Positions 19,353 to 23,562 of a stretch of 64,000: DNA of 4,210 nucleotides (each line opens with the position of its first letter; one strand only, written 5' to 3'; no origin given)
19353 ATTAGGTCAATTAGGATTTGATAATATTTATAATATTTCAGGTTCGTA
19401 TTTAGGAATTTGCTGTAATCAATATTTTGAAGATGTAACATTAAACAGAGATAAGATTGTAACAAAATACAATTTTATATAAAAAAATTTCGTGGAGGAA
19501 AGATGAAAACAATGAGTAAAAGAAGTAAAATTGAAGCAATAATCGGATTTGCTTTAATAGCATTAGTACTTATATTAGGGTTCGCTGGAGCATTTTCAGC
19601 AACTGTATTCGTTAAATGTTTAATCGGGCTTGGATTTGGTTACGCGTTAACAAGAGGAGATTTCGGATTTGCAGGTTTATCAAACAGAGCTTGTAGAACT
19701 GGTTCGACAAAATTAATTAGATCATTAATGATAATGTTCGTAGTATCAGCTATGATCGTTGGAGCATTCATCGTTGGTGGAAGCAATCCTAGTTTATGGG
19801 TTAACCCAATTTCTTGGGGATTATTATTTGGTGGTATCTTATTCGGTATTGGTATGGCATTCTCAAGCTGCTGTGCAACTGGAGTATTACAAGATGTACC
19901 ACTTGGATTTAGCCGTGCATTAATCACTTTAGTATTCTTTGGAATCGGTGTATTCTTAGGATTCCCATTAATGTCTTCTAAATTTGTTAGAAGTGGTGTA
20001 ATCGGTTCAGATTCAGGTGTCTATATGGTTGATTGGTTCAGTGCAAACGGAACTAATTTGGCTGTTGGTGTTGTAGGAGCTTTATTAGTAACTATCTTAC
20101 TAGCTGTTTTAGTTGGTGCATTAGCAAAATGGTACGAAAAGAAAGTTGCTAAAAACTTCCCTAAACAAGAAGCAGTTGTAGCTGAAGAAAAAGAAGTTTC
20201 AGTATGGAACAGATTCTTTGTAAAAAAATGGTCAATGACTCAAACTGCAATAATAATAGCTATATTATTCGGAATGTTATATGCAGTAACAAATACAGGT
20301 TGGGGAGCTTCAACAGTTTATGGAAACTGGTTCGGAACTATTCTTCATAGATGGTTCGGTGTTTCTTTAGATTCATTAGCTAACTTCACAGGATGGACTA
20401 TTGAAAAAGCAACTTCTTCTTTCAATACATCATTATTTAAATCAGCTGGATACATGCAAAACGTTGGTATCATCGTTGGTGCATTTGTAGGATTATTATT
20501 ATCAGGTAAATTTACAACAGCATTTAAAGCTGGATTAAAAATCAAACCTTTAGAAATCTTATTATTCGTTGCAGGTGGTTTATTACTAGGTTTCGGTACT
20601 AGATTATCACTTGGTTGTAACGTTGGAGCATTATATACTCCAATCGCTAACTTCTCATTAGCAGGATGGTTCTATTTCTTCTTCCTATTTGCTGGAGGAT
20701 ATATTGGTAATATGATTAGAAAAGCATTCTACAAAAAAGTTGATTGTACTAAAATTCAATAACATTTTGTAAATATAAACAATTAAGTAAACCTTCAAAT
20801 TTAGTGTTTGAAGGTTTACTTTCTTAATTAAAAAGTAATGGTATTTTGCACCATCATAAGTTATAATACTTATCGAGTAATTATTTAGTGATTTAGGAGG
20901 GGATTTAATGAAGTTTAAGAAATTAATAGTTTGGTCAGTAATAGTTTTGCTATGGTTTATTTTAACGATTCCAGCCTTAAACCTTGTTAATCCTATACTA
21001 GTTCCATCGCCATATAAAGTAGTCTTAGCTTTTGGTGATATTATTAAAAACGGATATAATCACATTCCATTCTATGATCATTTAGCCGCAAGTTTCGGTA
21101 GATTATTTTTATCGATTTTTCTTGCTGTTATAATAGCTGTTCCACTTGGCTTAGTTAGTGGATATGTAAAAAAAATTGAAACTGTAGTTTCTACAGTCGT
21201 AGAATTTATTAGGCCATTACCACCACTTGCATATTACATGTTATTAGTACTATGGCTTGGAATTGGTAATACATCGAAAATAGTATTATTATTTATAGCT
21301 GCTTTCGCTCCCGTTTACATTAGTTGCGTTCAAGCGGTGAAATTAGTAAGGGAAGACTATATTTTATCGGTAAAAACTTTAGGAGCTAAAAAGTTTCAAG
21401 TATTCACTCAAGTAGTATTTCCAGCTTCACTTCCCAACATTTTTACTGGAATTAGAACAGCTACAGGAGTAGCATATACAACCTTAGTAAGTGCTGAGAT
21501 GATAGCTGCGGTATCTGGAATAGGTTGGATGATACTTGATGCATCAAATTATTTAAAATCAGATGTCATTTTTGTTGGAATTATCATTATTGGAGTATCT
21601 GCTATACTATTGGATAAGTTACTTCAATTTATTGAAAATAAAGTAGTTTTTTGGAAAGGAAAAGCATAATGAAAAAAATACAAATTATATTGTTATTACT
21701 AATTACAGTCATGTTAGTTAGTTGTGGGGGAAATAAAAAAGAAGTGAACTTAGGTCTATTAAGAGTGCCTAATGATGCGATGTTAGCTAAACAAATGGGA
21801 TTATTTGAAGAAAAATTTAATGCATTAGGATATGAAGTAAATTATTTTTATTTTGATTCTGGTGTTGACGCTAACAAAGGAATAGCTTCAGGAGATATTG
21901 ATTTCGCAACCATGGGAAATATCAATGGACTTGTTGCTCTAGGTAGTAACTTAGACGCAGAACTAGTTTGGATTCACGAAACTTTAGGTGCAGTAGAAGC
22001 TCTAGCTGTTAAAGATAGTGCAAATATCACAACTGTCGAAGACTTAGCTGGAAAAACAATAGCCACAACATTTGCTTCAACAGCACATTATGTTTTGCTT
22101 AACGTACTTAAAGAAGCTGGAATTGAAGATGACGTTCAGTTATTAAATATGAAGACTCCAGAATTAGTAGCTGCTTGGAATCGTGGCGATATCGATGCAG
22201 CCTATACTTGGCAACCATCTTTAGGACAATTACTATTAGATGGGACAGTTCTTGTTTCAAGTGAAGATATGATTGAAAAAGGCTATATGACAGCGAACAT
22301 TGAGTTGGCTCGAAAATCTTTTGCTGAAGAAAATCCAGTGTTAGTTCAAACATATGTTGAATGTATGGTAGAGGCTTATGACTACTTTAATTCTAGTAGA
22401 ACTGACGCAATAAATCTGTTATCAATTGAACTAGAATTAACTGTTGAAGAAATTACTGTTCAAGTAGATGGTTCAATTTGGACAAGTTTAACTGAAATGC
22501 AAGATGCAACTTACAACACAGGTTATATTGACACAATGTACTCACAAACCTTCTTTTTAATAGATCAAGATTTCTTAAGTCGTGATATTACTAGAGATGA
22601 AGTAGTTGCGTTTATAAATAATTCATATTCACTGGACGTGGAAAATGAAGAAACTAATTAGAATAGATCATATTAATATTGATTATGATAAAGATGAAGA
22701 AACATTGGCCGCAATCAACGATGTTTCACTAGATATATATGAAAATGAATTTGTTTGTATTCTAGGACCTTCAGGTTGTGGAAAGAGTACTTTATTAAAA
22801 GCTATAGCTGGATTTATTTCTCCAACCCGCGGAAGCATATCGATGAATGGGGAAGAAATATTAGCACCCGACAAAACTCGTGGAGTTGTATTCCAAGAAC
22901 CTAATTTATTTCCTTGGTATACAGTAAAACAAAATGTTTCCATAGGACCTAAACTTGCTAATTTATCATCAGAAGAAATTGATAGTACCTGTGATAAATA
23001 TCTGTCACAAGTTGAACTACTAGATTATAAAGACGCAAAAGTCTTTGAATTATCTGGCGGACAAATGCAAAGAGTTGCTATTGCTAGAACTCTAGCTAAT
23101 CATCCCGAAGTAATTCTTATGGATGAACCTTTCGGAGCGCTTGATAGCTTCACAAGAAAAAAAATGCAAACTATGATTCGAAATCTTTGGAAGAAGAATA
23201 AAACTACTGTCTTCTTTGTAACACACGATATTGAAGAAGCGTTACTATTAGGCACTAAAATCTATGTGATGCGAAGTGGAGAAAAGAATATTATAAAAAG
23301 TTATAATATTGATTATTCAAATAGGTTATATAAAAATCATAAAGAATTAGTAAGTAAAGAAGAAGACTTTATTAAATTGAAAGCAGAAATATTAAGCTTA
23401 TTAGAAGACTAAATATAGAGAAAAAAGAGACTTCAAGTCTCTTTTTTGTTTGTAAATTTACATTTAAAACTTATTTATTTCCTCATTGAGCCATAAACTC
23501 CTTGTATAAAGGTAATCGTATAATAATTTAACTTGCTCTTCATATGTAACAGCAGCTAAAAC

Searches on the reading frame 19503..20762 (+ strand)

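Call 39: search_protein_families(library=pfam, proteins=[window:19503-20762:+], max_evalue=0.00001)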
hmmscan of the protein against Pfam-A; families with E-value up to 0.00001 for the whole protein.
window:19503-20762:+ (419 aa): 1 family
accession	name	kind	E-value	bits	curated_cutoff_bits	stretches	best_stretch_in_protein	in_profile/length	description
PF04143.19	Sulf_transp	-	3.2e-48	165.3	27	1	51-401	1-310/310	Sulphur transport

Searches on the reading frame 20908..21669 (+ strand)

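Call 39: search_protein_families(library=pfam, proteins=[window:20908-21669:+], max_evalue=0.00001)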
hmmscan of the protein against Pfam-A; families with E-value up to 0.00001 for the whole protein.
window:20908-21669:+ (253 aa): 1 family
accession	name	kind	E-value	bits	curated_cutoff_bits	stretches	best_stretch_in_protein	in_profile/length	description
PF00528.27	BPD_transp_1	-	1.6e-27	96.9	26.4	1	77-246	1-182/184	Binding-protein-dependent transport system inner membrane component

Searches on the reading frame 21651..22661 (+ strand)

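Call 39: search_protein_families(library=pfam, proteins=[window:21651-22661:+], max_evalue=0.00001)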
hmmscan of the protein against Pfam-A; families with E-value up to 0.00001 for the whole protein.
window:21651-22661:+ (336 aa): 4 families
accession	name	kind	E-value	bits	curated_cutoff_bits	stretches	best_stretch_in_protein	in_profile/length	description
PF04069.17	OpuAC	-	6.1e-17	62.5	21.2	1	57-232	25-220/257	Substrate binding domain of ABC-type glycine betaine transport system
PF09084.16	NMT1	-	1.8e-14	54.6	20.5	1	46-246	10-209/216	NMT1/THI5 like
PF13379.11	NMT1_2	-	1.8e-12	48.1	24.7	1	29-250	5-240/252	NMT1-like family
PF12974.12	Phosphonate-bd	-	3.2e-10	40.2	27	1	57-210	25-193/242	ABC transporter, phosphonate, periplasmic substrate-binding protein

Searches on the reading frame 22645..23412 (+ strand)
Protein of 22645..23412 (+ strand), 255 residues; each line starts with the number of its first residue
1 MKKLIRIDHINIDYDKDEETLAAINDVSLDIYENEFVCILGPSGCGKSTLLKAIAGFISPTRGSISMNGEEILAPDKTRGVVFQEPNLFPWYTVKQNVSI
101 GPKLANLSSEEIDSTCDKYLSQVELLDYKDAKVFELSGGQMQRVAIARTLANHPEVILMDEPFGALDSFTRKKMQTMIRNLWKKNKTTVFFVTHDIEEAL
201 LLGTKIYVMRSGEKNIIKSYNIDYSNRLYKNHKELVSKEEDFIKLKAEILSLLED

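Call 39: search_protein_families(library=pfam, proteins=[window:22645-23412:+], max_evalue=0.00001)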
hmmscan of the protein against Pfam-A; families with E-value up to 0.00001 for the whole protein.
window:22645-23412:+ (255 aa): 3 families
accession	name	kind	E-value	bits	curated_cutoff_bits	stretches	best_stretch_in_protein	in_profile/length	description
PF00005.33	ABC_tran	-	5.5e-37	127.9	25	1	25-163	2-136/137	ABC transporter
PF02463.25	SMC_N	-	2.8e-07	30.6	40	0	33-195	23-198/220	RecF/RecN/SMC N terminal domain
PF13304.12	AAA_21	-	3.5e-06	27.7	27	0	36-84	1-55/304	AAA domain, putative AbiEii toxin, Type IV TA system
